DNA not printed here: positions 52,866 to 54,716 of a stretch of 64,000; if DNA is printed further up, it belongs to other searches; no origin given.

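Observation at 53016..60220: Three PafA/Dop-family paralogs instead of the usual two, all oversized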

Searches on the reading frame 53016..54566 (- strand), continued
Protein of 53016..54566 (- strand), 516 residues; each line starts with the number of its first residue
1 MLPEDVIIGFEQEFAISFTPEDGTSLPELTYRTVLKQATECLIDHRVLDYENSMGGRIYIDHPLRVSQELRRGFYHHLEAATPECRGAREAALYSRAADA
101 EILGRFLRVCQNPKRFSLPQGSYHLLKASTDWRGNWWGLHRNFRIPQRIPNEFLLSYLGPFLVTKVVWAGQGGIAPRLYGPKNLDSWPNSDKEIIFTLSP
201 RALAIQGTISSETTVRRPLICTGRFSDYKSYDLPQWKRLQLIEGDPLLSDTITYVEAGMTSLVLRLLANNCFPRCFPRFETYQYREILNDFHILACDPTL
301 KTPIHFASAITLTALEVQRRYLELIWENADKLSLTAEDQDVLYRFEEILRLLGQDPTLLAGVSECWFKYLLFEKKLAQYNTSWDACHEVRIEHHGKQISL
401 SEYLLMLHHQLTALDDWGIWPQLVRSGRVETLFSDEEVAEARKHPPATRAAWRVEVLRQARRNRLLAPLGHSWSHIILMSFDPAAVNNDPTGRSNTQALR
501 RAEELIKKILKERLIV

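Call 96: find_related_loci(query=A2, collection=metagenome_contigs, flank=10000)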
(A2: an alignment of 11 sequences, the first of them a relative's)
Query A2 (515 aa) in metagenome_contigs; peptide patterns used: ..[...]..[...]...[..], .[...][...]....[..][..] (x = any residue, [..] = any of these).
104 stretches matched a pattern; 22 encode a relative of the query (tblastn E <= 1e-3); 22 distinct loci.
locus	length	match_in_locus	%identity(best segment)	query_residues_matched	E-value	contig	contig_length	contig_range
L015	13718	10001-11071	28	54-458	2e-34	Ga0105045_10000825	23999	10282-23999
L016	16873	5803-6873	27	54-458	9e-33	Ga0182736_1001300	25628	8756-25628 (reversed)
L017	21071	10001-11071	29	54-458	5e-33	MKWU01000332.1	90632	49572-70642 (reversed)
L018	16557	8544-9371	30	54-359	6e-32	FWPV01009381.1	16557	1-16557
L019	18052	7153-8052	28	54-383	6e-32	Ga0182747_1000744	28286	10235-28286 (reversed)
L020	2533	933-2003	27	54-458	9e-32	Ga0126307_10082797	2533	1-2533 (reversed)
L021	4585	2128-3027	27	54-383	9e-32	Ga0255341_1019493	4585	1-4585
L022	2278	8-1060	26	54-452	3e-31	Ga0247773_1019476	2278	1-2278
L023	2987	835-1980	27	14-458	9e-30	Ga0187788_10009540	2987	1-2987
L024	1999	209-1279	27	54-458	5e-29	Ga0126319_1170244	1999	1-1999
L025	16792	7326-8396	27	54-458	5e-28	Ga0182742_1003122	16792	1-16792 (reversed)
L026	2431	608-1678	27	54-458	2e-28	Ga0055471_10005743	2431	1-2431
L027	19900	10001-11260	25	6-477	1e-27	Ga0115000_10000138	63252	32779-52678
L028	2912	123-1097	27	14-383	4e-27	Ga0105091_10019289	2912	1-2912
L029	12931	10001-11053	25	54-452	6e-26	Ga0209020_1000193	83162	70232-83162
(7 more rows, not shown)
